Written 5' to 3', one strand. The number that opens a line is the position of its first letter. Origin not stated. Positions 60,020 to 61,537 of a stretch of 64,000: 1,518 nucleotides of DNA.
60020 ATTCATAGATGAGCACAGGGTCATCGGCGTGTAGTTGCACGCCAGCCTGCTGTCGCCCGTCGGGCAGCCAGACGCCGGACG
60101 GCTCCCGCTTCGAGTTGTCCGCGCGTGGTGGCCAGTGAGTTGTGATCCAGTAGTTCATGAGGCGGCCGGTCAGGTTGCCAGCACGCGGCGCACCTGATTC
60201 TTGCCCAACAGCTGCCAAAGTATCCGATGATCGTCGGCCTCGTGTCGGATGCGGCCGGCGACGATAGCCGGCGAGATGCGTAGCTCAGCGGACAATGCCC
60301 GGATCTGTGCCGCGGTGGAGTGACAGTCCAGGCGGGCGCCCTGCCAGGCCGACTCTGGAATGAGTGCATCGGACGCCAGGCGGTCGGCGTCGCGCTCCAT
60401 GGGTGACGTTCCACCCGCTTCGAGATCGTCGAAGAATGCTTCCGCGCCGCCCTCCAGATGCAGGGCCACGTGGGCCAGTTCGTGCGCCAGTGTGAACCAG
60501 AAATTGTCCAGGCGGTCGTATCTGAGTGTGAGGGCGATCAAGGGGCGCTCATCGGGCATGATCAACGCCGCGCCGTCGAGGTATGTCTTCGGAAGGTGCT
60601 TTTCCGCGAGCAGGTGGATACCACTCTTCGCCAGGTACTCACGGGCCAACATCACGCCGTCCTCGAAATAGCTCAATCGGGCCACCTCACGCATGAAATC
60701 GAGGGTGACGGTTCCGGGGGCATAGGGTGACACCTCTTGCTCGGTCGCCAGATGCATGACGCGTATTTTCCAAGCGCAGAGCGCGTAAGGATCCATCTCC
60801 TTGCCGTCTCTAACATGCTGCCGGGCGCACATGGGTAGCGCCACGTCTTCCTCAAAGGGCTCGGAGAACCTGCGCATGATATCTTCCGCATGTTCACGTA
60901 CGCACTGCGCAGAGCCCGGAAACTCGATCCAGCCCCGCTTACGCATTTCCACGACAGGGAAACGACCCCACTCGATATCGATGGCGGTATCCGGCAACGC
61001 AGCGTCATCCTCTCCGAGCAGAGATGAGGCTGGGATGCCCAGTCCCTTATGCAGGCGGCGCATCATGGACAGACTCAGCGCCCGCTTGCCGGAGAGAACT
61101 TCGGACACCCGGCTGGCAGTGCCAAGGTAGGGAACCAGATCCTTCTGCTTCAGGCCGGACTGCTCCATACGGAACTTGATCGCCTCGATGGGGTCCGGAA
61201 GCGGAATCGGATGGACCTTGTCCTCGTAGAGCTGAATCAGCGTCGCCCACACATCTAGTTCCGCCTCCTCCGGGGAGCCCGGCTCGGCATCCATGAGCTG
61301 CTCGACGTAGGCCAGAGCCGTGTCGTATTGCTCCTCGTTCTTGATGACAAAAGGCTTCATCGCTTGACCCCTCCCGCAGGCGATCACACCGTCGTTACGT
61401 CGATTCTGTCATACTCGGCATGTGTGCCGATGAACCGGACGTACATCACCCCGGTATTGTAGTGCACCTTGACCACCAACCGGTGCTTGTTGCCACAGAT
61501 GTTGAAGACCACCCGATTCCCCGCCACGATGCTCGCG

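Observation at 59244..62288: Candidate composite defence operon: EVE reader, micro-ORF, HigB toxin, HigA::ImmA protease, and EVE-like::PD-(D/E)xK nuclease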

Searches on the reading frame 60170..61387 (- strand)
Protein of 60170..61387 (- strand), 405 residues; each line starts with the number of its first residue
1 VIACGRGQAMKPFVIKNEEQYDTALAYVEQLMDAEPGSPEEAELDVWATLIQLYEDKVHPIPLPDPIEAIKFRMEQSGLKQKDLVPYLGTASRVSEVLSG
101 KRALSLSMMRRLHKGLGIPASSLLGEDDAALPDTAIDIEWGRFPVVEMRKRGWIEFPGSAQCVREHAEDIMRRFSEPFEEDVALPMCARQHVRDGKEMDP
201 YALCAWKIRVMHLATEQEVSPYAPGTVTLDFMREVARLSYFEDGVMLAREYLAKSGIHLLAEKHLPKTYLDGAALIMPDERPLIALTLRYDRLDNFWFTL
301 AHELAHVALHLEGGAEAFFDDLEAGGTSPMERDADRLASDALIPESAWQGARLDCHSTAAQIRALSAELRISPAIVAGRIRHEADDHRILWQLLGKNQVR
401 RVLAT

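Call 3: search_protein_families(library=pfam, proteins=[window:60170-61387:-], max_evalue=0.1)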
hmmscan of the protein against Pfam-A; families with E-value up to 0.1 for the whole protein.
window:60170-61387:- (405 aa): 3 families
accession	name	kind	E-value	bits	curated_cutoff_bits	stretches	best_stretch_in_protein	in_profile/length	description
PF06114.19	Peptidase_M78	-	7.7e-10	39.1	22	1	280-380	27-122/123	IrrE N-terminal-like domain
PF01381.28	HTH_3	-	0.00013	22.4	23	1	70-120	1-52/55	Helix-turn-helix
PF08667.16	BetR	-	0.032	14.8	21.6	0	92-162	37-112/148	BetR domain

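Call 4: search_protein_families(library=padloc, proteins=[window:60170-61387:-], max_evalue=0.1)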
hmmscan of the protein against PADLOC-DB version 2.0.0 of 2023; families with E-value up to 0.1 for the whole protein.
window:60170-61387:- (405 aa): 20 families
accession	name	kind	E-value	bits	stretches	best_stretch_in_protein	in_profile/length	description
PDLC03982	PD-Lambda-2_B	-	2.3e-143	476.3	1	12-404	4-397/402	-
PDLC04141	capP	-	4.2e-10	37.5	1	270-380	43-150/242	capP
PDLC03945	RmrA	-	6e-07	27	1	252-348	166-256/394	-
PDLC03948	RmrA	-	6.7e-07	26.5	1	252-348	164-256/397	-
PDLC03956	RmrA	-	1.5e-06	25.5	1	260-372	169-275/399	-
PDLC03946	RmrA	-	2.8e-05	21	1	296-382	190-266/357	-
PDLC03951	RmrA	-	3.1e-05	21.1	1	260-349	168-253/400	-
PDLC03947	RmrA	-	4.8e-05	20.3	1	278-349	190-258/383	-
PDLC03952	RmrA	-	5.2e-05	20.2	1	279-348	203-269/395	-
PDLC03944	RmrA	-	0.00015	19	1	297-349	200-249/384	-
PDLC03950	RmrA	-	0.00022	18.3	1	276-348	177-244/369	-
PDLC03954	RmrA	-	0.00042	17.4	1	264-347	177-256/380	-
PDLC03949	RmrA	-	0.00042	17.3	1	298-379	191-261/363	-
PDLC03665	Control_protein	-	0.00065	17.9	1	71-126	15-71/77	control protein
PDLC02926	HTH_VI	-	0.00076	17.7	1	69-124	5-61/92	-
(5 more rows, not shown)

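Call 5: search_protein_families(library=ncbifam, proteins=[window:60170-61387:-], max_evalue=0.1)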
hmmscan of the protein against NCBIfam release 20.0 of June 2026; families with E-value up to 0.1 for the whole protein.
window:60170-61387:- (405 aa): 1 family
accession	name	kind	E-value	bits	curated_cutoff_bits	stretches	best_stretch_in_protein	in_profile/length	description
NF052239.1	antitox_spr1629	equivalog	4.2e-06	26.1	335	1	251-347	165-255/377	spr1629 family repressor/antitoxin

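Call 29: find_homologous_proteins(query=window:60170-61357:-, max_evalue=1e-10)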
Query window:60170-61357:- (395 aa): 7937 proteins with E <= 1e-10 among 8000 candidates; the best 120 are listed.
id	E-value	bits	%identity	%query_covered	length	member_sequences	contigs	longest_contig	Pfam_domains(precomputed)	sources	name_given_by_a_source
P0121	1.9e-263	892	100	100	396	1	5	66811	PF06114.20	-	-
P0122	1.1e-237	807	92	100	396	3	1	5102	PF01381.29,PF06114.20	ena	-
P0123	1.3e-209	714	80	99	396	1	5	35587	PF06114.20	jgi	-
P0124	1.9e-205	701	78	100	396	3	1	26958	PF06114.20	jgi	-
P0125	6.8e-203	692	76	100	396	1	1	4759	PF06114.20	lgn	-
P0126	2.4e-200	684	78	99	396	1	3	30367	PF01381.29,PF06114.20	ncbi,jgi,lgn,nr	ncbi:MAG: ImmA/IrrE family metallo-endopeptidase [Lentisphaerae bacterium]|nr:ImmA/IrrE family metal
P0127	4.7e-199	680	76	99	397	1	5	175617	PF06114.20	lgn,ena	-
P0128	5.1e-195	666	75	100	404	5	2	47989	PF06114.20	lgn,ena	-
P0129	1.2e-187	642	71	99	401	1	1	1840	PF06114.20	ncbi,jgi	jgi:HTH-type transcriptional regulator/antitoxin HigA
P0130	1.8e-187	641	71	100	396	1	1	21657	PF06114.20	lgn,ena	-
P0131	4.2e-187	640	71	100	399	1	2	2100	PF06114.20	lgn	-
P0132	1.3e-183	629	71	99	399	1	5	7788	PF06114.20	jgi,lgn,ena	-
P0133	4.1e-183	627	70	99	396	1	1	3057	PF06114.20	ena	-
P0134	3.6e-182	624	69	99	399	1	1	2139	PF06114.20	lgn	-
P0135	1.1e-181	622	69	99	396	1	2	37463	PF06114.20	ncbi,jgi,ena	ncbi:MAG: ImmA/IrrE family metallo-endopeptidase [bacterium]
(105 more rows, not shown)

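Call 31: find_related_loci(query=A3, collection=metagenome_contigs, flank=6000)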
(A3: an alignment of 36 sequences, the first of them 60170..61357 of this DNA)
Query A3 (395 aa) in metagenome_contigs; peptide patterns used: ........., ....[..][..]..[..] (x = any residue, [..] = any of these).
600 stretches matched a pattern (row limit reached: there are more); 564 encode a relative of the query (tblastn E <= 1e-3); the best 80 are kept; 80 distinct loci.
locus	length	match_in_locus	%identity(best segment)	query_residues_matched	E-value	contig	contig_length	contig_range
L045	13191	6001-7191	57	1-394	2e-139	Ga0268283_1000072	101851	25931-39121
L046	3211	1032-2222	54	1-394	7e-141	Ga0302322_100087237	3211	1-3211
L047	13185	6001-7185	55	2-394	4e-135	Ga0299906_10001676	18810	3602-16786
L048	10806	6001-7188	54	1-393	5e-133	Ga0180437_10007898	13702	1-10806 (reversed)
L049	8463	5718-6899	52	2-394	2e-132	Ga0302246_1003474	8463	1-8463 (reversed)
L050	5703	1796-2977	52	2-393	7e-133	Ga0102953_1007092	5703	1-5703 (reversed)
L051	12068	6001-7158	50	4-393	1e-132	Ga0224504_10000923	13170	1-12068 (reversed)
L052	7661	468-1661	55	1-395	9e-133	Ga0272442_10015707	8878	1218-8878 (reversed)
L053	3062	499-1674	52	1-390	2e-137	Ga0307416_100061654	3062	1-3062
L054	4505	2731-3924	54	1-395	9e-134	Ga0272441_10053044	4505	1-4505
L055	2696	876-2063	54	1-393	1e-138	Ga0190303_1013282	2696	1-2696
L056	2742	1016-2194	54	4-393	6e-138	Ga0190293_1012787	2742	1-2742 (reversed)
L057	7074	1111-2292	54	1-391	2e-131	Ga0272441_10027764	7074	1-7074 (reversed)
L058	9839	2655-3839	53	2-393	7e-130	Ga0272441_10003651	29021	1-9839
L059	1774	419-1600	53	1-391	7e-140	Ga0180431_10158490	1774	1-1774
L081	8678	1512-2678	50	4-390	1e-120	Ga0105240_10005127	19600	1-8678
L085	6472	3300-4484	50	1-393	1e-116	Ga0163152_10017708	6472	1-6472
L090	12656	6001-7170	48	4-390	2e-114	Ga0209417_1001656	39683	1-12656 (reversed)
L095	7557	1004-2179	50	4-390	2e-111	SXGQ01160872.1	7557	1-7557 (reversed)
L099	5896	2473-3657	48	4-390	4e-111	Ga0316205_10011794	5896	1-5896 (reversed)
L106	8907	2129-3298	47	4-393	1e-108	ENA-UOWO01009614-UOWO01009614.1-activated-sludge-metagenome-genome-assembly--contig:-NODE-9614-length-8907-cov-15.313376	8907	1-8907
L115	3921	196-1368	45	4-393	4e-107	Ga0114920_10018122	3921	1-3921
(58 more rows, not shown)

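Call 35: search_protein_families(library=pfam, proteins=[L081:2706-3851:+, L048:7217-10240:+, L085:4543-4977:+, L095:2222-3460:+, L115:1380-2504:+, L099:3704-5539:+, L047:7181-8185:+, L050:3001-3642:+, L090:7195-7899:+, L106:3346-4287:+], max_evalue=0.01)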
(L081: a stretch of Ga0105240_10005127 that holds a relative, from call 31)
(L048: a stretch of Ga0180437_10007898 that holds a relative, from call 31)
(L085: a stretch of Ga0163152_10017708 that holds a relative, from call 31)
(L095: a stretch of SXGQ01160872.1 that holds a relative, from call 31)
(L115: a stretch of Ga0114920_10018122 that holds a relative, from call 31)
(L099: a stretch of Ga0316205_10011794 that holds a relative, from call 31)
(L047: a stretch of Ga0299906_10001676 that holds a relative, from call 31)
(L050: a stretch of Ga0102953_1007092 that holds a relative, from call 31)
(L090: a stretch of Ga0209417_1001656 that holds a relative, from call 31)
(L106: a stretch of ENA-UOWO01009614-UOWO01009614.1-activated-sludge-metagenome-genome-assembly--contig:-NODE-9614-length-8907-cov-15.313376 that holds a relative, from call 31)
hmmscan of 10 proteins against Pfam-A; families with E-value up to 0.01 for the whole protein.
L081:2706-3851:+ (381 aa): 1 family
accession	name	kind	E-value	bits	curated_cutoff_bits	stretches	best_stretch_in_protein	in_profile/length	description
PF04313.20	HSDR_N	-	1.8e-20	74.1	25.1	1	146-235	108-196/198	Type I restriction enzyme R protein N terminus (HSDR_N)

L048:7217-10240:+ (1007 aa): 5 families
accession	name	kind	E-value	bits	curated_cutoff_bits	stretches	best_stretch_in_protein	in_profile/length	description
PF18766.7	SWI2_SNF2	-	2e-23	83.7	26.7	1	289-529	1-192/221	SWI2/SNF2 ATPase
PF04313.20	HSDR_N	-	7.4e-16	59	25.1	1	126-217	106-196/198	Type I restriction enzyme R protein N terminus (HSDR_N)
PF22679.2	T1R_D3-like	-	2.5e-13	51.2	27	1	660-715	98-154/158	Type I restriction enzyme subunit R domain 3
PF04851.21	ResIII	-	4.2e-12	46.7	22.5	1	286-444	4-146/164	Type III restriction enzyme, res subunit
PF00270.35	DEAD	-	1.7e-07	31.5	26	1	306-449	13-147/167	DEAD/DEAH box helicase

L085:4543-4977:+ (144 aa): 0 families

L095:2222-3460:+ (412 aa): 1 family
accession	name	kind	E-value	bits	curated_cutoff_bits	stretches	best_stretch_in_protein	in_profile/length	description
PF14350.11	Beta_protein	-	7.5e-56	190.5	27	1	7-362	1-341/342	Beta protein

L115:1380-2504:+ (374 aa): 1 family
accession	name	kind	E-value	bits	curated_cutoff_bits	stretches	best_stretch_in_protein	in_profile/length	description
PF14350.11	Beta_protein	-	1.7e-61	209.1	27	1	15-360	1-342/342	Beta protein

L099:3704-5539:+ (611 aa): 3 families
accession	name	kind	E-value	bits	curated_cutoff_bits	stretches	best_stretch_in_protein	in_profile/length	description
PF01555.25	N6_N4_Mtase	-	6.5e-52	177.1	26.7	1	87-341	1-219/221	DNA methylase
PF03602.21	Cons_hypoth95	-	0.00024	21.3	24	0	306-366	44-106/182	Conserved hypothetical protein 95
PF13649.12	Methyltransf_25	-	0.0066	17.6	27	0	307-353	1-50/97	Methyltransferase domain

L047:7181-8185:+ (334 aa): 1 family
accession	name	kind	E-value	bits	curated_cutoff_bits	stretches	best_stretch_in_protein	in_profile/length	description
PF13632.12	Glyco_trans_2_3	-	1.8e-05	25.1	27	1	173-280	3-109/198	Glycosyl transferase family group 2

L050:3001-3642:+ (213 aa): 1 family
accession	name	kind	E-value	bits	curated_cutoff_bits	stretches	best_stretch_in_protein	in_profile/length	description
PF02481.21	DNA_processg_A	-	1.3e-09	38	29.6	1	2-189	6-192/212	DNA recombination-mediator protein A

L090:7195-7899:+ (234 aa): 0 families

L106:3346-4287:+ (313 aa): 1 family
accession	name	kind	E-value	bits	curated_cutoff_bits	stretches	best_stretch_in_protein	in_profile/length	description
PF12073.14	DUF3553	-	0.00079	19.4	20.3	1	21-40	1-20/50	Protein of unknown function (DUF3553)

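Call 36: search_protein_families(library=padloc, proteins=[L081:2706-3851:+, L048:7217-10240:+, L085:4543-4977:+, L095:2222-3460:+, L115:1380-2504:+, L099:3704-5539:+, L047:7181-8185:+, L050:3001-3642:+, L090:7195-7899:+, L106:3346-4287:+], max_evalue=0.01)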
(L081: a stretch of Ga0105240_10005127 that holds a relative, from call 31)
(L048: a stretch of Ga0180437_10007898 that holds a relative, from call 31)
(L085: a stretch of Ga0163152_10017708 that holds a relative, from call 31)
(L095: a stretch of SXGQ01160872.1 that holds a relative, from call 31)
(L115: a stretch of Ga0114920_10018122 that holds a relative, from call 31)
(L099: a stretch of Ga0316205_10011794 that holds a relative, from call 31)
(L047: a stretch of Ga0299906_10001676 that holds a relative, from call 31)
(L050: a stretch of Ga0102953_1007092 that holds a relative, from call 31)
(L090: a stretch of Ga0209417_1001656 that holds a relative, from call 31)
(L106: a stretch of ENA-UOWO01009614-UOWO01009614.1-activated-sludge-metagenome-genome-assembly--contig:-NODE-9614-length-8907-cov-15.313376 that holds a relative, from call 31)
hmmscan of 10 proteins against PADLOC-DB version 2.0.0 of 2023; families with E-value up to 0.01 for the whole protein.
L081:2706-3851:+ (381 aa): 3 families
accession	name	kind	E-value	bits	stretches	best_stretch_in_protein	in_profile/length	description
PDLC03040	REase_I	-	3.1e-12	43.2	1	146-349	115-313/1029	Type I restriction enzyme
PDLC03048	REase_I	-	0.0001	18.5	1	146-287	99-235/976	Type I restriction enzyme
PDLC03044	REase_I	-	0.00032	16.8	1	147-345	116-291/1034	Type I restriction enzyme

L048:7217-10240:+ (1007 aa): 7 families
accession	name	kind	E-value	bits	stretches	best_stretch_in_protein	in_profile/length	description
PDLC03040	REase_I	-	4.6e-44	148.5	1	126-733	113-695/1029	Type I restriction enzyme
PDLC03048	REase_I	-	1.2e-28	97.8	3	128-436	99-393/976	Type I restriction enzyme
PDLC03041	REase_I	-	5.3e-23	79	2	471-741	470-757/1099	Type I restriction enzyme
PDLC03044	REase_I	-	2.5e-11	40.3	2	662-731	630-700/1034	Type I restriction enzyme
PDLC03046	REase_I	-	2.4e-08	30.4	1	664-717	675-728/1025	Type I restriction enzyme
PDLC03045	REase_I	-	4.4e-07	26.2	1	660-705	624-669/995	Type I restriction enzyme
PDLC03043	REase_I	-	0.0081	13.3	0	129-179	132-180/313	Type I restriction enzyme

L085:4543-4977:+ (144 aa): 0 families

L095:2222-3460:+ (412 aa): 3 families
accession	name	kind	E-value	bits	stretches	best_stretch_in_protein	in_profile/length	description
PDLC03983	PD-Lambda-2_C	-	1e-37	128.1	1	5-376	5-362/374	-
PDLC03984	PD-Lambda-2_C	-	5.3e-28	96.2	1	5-368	3-364/377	-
PDLC02985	beta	-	4.9e-06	23.6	0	247-361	238-336/355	-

L115:1380-2504:+ (374 aa): 4 families
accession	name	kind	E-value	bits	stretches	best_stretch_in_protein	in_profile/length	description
PDLC03983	PD-Lambda-2_C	-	5.2e-44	148.8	1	14-367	6-356/374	-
PDLC03984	PD-Lambda-2_C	-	4.5e-39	132.6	1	13-366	3-365/377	-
PDLC02985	beta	-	8.8e-09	32.6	1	9-362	4-337/355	-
PDLC03985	PD-Lambda-2_C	-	3.2e-07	28.6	1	14-185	4-180/192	-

L099:3704-5539:+ (611 aa): 74 families (the best 25 are shown)
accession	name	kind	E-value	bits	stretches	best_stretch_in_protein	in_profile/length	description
PDLC03633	MTase_III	-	3e-59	199.3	1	65-354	79-359/616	Type III methyltransferase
PDLC03339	MTase_II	-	1.1e-58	196.9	1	84-367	20-293/399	Type II methyltransferase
PDLC03354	MTase_II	-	1.9e-54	183.3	2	66-219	63-209/425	Type II methyltransferase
PDLC03300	MTase_II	-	1.6e-52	176.5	1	66-363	14-294/302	Type II methyltransferase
PDLC03644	MTase_III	-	3.6e-47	159.3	2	17-237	2-208/542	Type III methyltransferase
PDLC03636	MTase_III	-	5.3e-47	158.8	3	279-351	339-411/575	Type III methyltransferase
PDLC03635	MTase_III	-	2.5e-44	150.1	3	126-244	255-379/708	Type III methyltransferase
PDLC03371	MTase_II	-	1.9e-39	133.8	1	85-348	28-255/260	Type II methyltransferase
PDLC03634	MTase_III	-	8.9e-38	128.5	2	9-239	50-273/621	Type III methyltransferase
PDLC03638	MTase_III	-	9.6e-37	124.7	3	127-226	419-521/816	Type III methyltransferase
PDLC03299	MTase_II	-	7.6e-36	122.1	1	130-359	52-271/296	Type II methyltransferase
PDLC03640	MTase_III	-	3.9e-32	109.4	2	63-230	43-214/654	Type III methyltransferase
PDLC03641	MTase_III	-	2e-31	107.3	2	64-256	105-300/657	Type III methyltransferase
PDLC03265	MTase_II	-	7.1e-25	86.1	2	260-349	246-332/333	Type II methyltransferase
PDLC03320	MTase_II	-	7e-24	82.5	1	131-354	71-283/289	Type II methyltransferase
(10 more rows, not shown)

L047:7181-8185:+ (334 aa): 0 families

L050:3001-3642:+ (213 aa): 2 families
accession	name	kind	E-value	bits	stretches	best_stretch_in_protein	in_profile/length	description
PDLC03927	PsyrA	-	2.1e-19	67.9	1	2-200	93-293/398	-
PDLC03961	ShosA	-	1.3e-05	22.7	1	143-193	217-268/303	-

L090:7195-7899:+ (234 aa): 0 families

L106:3346-4287:+ (313 aa): 0 families

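Call 37: find_encoding_contigs(protein=P0122, flank=6000, max_places=3)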
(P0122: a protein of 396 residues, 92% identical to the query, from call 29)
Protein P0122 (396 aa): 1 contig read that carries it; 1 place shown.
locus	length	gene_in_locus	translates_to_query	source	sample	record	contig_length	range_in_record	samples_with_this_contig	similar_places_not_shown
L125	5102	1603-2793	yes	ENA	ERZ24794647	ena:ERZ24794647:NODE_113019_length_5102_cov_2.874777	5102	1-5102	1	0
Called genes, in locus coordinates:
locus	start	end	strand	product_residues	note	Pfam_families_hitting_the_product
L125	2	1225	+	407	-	?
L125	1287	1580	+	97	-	PF09907:HigB_toxin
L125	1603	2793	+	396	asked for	PF01381:HTH_3 (weak), PF06114:Peptidase_M78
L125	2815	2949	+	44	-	PF05066:HARE-HTH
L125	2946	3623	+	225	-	-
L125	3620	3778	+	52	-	-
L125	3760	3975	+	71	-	PF14354:Lar_restr_allev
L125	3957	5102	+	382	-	?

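Call 58: find_encoding_contigs(protein=P0123, flank=5000, max_places=2)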
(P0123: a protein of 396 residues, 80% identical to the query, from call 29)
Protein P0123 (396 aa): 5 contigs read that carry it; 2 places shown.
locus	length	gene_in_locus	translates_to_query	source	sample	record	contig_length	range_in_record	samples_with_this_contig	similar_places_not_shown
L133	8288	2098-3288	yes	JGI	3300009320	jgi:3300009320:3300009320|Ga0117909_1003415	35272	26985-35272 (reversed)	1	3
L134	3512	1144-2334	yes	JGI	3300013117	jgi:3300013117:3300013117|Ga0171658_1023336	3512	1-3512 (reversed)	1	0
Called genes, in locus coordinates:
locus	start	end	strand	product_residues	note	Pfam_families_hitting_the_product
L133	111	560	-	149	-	PF07690:MFS_1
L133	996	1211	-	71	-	-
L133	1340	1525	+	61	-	PF01402:RHH_1 (weak)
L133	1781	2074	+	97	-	PF09907:HigB_toxin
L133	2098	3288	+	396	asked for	PF06114:Peptidase_M78 (weak)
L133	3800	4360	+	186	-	-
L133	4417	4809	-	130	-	PF00565:SNase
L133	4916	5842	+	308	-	PF07929:PRiA4_ORF3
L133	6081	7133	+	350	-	PF09339:HTH_IclR (weak), PF09952:AbiEi_2 (weak)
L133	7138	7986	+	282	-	PF12281:NTP_transf_8 (weak)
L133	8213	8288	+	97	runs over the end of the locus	PF04014:MazE_antitoxin (weak)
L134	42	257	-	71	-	-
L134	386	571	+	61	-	PF01402:RHH_1 (weak)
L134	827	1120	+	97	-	PF09907:HigB_toxin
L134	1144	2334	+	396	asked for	PF06114:Peptidase_M78 (weak)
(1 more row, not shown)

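Call 59: find_encoding_contigs(protein=P0127, flank=5000, max_places=2)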
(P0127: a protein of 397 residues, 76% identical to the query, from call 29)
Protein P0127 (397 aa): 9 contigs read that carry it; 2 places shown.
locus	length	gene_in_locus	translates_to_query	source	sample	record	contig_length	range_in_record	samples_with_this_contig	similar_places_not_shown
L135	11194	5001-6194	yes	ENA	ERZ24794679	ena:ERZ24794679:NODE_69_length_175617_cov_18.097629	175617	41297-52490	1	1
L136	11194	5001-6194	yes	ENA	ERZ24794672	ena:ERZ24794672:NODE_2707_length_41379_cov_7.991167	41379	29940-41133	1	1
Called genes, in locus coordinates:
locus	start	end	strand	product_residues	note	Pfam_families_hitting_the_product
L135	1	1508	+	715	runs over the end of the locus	PF03190:Thioredox_DsbH, PF13899:Thioredoxin_7, PF06662:C5-epim_C (faint)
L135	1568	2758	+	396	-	PF00753:Lactamase_B, PF19583:ODP, PF12706:Lactamase_B_2 (weak), PF00258:Flavodoxin_1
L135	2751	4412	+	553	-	PF05524:PEP-utilisers_N, PF00391:PEP-utilizers, PF02896:PEP-utilizers_C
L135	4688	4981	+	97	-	PF09907:HigB_toxin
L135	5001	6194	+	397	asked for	PF06114:Peptidase_M78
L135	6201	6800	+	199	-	-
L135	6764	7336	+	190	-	PF00210:Ferritin (faint), PF02915:Rubrerythrin, PF23458:DUF7130 (weak), PF21349:RUBY_RBDX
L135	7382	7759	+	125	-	PF06397:Desulfoferrod_N, PF01880:Desulfoferrodox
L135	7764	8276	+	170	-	PF00210:Ferritin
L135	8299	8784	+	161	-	PF02915:Rubrerythrin (faint)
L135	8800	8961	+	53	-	PF00301:Rubredoxin, PF21349:RUBY_RBDX (faint)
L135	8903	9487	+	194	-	PF02915:Rubrerythrin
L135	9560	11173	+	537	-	PF11412:DsbD_N, PF02683:DsbD_TM, PF03190:Thioredox_DsbH, PF13098:Thioredoxin_2, PF13899:Thioredoxin_7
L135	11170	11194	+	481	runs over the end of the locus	PF00479:G6PD_N, PF02781:G6PD_C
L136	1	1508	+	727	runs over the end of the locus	PF03190:Thioredox_DsbH, PF13899:Thioredoxin_7, PF06662:C5-epim_C (faint)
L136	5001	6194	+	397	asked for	PF06114:Peptidase_M78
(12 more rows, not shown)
